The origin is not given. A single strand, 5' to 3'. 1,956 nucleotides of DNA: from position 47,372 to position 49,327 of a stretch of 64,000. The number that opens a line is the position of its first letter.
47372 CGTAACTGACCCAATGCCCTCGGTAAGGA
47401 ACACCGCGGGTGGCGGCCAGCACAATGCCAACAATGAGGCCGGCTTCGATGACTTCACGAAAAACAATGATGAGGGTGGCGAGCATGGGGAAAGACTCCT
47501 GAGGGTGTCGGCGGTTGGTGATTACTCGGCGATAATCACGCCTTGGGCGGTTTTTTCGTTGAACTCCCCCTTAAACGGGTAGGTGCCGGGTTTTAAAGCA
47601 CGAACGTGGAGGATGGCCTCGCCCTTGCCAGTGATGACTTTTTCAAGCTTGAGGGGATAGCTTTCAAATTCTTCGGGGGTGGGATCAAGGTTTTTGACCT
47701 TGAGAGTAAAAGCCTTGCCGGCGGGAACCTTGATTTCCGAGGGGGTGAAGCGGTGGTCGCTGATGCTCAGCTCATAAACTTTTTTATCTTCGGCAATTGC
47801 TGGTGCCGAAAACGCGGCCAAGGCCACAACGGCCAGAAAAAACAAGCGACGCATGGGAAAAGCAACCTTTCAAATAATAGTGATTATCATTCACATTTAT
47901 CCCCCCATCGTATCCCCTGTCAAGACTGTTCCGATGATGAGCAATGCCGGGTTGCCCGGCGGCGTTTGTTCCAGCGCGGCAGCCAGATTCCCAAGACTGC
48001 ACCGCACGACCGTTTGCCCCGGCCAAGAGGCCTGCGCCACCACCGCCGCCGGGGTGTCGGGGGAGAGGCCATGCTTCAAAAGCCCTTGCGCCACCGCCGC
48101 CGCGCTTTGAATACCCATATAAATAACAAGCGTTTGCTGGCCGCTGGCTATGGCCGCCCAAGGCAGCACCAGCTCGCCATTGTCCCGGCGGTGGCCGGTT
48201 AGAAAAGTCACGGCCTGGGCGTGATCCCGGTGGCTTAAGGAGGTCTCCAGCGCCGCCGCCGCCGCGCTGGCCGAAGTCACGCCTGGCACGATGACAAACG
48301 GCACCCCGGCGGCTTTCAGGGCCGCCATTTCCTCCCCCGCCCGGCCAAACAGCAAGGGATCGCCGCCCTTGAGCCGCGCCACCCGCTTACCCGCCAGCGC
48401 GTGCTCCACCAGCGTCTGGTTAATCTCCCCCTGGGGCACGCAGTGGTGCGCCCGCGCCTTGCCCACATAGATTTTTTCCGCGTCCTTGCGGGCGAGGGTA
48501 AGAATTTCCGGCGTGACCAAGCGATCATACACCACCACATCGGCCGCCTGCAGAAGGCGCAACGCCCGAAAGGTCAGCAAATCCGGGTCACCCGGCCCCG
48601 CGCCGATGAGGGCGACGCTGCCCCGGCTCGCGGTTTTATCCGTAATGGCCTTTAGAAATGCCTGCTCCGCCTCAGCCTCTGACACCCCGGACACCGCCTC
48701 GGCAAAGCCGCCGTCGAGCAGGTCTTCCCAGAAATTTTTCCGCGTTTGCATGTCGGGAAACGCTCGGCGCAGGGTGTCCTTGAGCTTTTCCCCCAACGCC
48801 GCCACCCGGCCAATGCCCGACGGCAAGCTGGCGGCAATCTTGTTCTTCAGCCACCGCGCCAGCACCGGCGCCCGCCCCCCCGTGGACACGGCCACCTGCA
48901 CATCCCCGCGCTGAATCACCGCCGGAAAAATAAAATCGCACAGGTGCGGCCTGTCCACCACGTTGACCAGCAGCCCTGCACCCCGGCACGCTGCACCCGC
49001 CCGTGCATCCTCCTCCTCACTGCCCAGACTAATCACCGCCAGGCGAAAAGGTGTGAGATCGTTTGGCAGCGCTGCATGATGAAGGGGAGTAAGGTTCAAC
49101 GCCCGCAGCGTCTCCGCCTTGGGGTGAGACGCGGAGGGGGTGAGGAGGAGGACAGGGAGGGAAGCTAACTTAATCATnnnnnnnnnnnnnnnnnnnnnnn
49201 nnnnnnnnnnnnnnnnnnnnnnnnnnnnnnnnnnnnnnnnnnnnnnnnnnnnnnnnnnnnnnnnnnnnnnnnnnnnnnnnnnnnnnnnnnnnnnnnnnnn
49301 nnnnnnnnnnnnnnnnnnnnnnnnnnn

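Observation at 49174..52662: Giant (~1130-1160 aa) low-GC orphan ORF translationally coupled (ATGA) to cysG, sitting immediately upstream of the dcw cluster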

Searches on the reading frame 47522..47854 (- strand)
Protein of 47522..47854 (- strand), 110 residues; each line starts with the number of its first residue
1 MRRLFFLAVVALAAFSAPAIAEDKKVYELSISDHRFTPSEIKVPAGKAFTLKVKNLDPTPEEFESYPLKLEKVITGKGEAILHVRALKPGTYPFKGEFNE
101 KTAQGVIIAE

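Call 6: search_protein_families(library=pfam, proteins=[window:47522-47854:-], max_evalue=0.01)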
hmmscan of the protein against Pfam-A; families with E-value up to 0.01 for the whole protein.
window:47522-47854:- (110 aa): 1 family
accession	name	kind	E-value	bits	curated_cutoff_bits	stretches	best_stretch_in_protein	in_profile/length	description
PF13473.12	Cupredoxin_1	-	1.5e-30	105.7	27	1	6-109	2-104/104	Cupredoxin-like domain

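Call 7: search_protein_families(library=ncbifam, proteins=[window:47522-47854:-], max_evalue=0.01)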
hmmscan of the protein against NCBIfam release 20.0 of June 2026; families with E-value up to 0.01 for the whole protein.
window:47522-47854:- (110 aa): 0 families

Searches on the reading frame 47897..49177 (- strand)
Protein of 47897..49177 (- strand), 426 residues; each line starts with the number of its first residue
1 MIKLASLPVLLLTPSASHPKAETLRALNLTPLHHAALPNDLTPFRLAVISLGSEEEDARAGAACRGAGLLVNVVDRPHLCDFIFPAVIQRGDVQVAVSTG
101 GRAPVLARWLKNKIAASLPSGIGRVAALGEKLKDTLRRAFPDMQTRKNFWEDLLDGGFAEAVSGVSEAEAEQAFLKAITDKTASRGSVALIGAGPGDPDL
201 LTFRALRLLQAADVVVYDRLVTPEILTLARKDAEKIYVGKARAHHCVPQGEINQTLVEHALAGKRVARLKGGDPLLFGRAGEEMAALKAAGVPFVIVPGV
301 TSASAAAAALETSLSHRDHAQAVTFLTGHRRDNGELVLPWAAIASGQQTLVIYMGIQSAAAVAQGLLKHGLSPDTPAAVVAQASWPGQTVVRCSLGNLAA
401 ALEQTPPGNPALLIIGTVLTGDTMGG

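Call 6: search_protein_families(library=pfam, proteins=[window:47897-49177:-], max_evalue=0.01)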
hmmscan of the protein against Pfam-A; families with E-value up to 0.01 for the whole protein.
window:47897-49177:- (426 aa): 4 families
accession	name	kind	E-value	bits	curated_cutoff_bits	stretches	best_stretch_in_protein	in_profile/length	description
PF00590.25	TP_methylase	-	1.1e-55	189.3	27.8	1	188-398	2-211/212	Tetrapyrrole (Corrin/Porphyrin) Methylases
PF10414.14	CysG_dimeriser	-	2.1e-13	50.2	23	1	122-177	2-57/58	Sirohaem synthase dimerisation region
PF13241.12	NAD_binding_7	-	4e-11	43.9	22.1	1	22-86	45-104/104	Putative NAD(P)-binding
PF14824.11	Sirohm_synth_M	-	1.8e-09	37.3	25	1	90-116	1-27/28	Sirohaem biosynthesis protein central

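Call 7: search_protein_families(library=ncbifam, proteins=[window:47897-49177:-], max_evalue=0.01)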
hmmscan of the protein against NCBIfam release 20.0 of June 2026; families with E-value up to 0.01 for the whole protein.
window:47897-49177:- (426 aa): 29 families (the best 25 are shown)
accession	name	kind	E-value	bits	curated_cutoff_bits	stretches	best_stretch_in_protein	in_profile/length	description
NF007922.1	PRK10637.1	equivalog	4.4e-147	490.7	400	1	32-419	61-449/450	siroheme synthase CysG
NF004790.0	PRK06136.1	subfamily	1.1e-89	300.4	198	1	185-420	3-238/250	uroporphyrinogen-III C-methyltransferase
TIGR01469.1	cobA_cysG_Cterm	equivalog_domain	2.8e-87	292.4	185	1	186-420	1-235/238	uroporphyrinogen-III C-methyltransferase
TIGR01465.1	cobM_cbiF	equivalog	1.2e-53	182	259.65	1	188-421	1-229/247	precorrin-4 C(11)-methyltransferase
NF005524.0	PRK07168.1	equivalog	2.2e-51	174.9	603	1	186-420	3-236/474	uroporphyrin-III C-methyltransferase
TIGR01470.1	cysG_Nterm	subfamily_domain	6.5e-37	127.2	62.3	1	46-175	72-201/205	siroheme synthase, N-terminal domain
NF012017.0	PRK15473.1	equivalog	6.8e-33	114.1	408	1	186-420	8-237/257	cobalt-precorrin-4 methyltransferase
TIGR01467.1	cobI_cbiL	equivalog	3.8e-15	55.9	163.25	1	189-323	4-150/230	precorrin-2 C(20)-methyltransferase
NF004647.0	PRK05990.1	equivalog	1.1e-14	54.5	271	2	183-217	3-37/245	precorrin-2 C(20)-methyltransferase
TIGR01466.1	cobJ_cbiH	equivalog_domain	6e-14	52.2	246.35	1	189-401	2-210/239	precorrin-3B C(17)-methyltransferase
NF004423.0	PRK05765.1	equivalog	6.7e-14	52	332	1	186-404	3-214/247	precorrin-3B C(17)-methyltransferase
TIGR02467.1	CbiE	equivalog_domain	5.6e-12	45.6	92.9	1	190-400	1-193/204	precorrin-6y C5,15-methyltransferase (decarboxylating) subunit CbiE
NF012022.0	PRK15478.1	equivalog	7.1e-10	38.7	425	1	189-319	3-129/241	precorrin-3B C(17)-methyltransferase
NF004459.0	PRK05787.2-2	equivalog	1.6e-09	37.7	298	1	188-399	4-197/210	cobalt-precorrin-7 (C(5))-methyltransferase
NF004457.0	PRK05787.1-5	equivalog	1.7e-09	37.3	302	1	177-403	19-232/252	cobalt-precorrin-7 (C(5))-methyltransferase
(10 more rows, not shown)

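Call 15: find_related_loci(query=window:47897-49177:-, collection=genome_contigs, flank=10000)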
Query window:47897-49177:- (426 aa) in genome_contigs; peptide patterns used: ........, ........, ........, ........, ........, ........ (x = any residue, [..] = any of these).
377 stretches matched a pattern; 215 encode a relative of the query (tblastn E <= 1e-3); the best 80 are kept; 80 distinct loci.
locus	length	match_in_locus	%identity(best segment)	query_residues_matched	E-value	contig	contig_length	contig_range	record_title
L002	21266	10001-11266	92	1-422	0e+0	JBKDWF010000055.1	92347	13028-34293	MAG: Holosporales bacterium isolate samp_4367_VAMB_360 samp_4367_1707639, whole genome shotgun sequence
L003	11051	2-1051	65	74-418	1e-140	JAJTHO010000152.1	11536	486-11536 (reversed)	MAG: Alphaproteobacteria bacterium isolate CoA8_M99 k141_2227852_flag_0_multi_73.1108_len_11536, whole genome shotgun se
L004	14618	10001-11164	47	38-420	5e-110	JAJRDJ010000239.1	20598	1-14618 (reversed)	MAG: Methylococcaceae bacterium isolate OWC_0087 OWC_0087_k121_9804382, whole genome shotgun sequence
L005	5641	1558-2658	50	55-420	3e-110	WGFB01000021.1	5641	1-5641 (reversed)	MAG: Gammaproteobacteria bacterium isolate S146_68 k151_201547, whole genome shotgun sequence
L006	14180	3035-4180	49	38-419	1e-107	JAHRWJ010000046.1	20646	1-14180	MAG: Immundisolibacteraceae bacterium isolate DC_out105 k91_450757, whole genome shotgun sequence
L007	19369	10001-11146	46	40-419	2e-107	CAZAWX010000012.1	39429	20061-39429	MAG TPA_asm: uncultured Ectothiorhodospiraceae bacterium isolate binchicken_co275_208 genome assembly, contig: NODE_1011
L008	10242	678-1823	47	40-419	1e-106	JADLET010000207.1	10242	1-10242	MAG: Gammaproteobacteria bacterium isolate SJ336 c_000001973626, whole genome shotgun sequence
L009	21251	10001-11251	44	5-419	3e-106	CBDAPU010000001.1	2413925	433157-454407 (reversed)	MAG: Gammaproteobacteria bacterium isolate 3628a75d-2d1f-48c2-bb7e-2c568f54228a genome assembly, contig: contig_1, whole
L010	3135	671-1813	44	39-419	8e-109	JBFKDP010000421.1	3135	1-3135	MAG: Litorivivens sp. isolate Mix_sand20.2022.06.G.6 k141_1105818_length_3135_cov_7.0000, whole genome shotgun sequence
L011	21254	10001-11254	44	1-419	5e-106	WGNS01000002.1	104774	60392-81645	MAG: Gammaproteobacteria bacterium isolate RI_283 c_000000006692, whole genome shotgun sequence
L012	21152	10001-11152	46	38-419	1e-105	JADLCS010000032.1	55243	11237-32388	MAG: Gammaproteobacteria bacterium isolate SJ243 c_000000430077, whole genome shotgun sequence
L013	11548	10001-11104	48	56-419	2e-104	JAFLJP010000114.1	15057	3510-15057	MAG: Gammaproteobacteria bacterium isolate MC-02 c_000000150517, whole genome shotgun sequence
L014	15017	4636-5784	46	39-420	2e-104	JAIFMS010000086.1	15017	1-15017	MAG: Methylococcaceae bacterium isolate bin_45 scaffold_4578, whole genome shotgun sequence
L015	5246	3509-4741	43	9-419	9e-105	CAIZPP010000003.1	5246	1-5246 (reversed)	MAG: uncultured Methylococcaceae bacterium isolate C-4_bin-130 genome assembly, contig: bin-130:003/344, whole genome sh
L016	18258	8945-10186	44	9-419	3e-104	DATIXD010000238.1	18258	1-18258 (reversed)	MAG TPA_asm: Methylococcaceae bacterium isolate SMAG_U15240 k141_1557098, whole genome shotgun sequence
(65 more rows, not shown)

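Call 97: find_homologous_proteins(query=L002:7052-9985:+, max_evalue=0.001)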
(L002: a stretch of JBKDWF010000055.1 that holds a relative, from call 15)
Query L002:7052-9985:+ (978 aa): 1 proteins with E <= 0.001 among 4420 candidates.
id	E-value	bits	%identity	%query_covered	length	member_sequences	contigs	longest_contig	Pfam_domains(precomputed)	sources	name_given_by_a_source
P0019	0.0e+0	2271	100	99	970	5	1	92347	-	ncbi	ncbi:MAG: hypothetical protein ACK59C_05350 [Holosporales bacterium]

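Call 98: list_cluster_members(proteins=[P0019])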
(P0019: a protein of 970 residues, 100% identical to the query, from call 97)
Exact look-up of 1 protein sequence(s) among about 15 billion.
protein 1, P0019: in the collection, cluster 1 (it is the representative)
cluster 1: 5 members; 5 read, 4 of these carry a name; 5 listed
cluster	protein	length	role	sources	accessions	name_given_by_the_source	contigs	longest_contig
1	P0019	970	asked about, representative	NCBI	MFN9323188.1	MAG: hypothetical protein ACK59C_05350 [Holosporales bacterium]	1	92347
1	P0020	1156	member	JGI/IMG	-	hypothetical protein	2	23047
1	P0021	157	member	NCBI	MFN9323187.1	MAG: hypothetical protein ACK59C_05345 [Holosporales bacterium]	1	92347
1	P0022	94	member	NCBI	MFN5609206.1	MAG: hypothetical protein ACK48E_05575, partial [Holosporales bacterium]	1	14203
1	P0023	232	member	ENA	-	-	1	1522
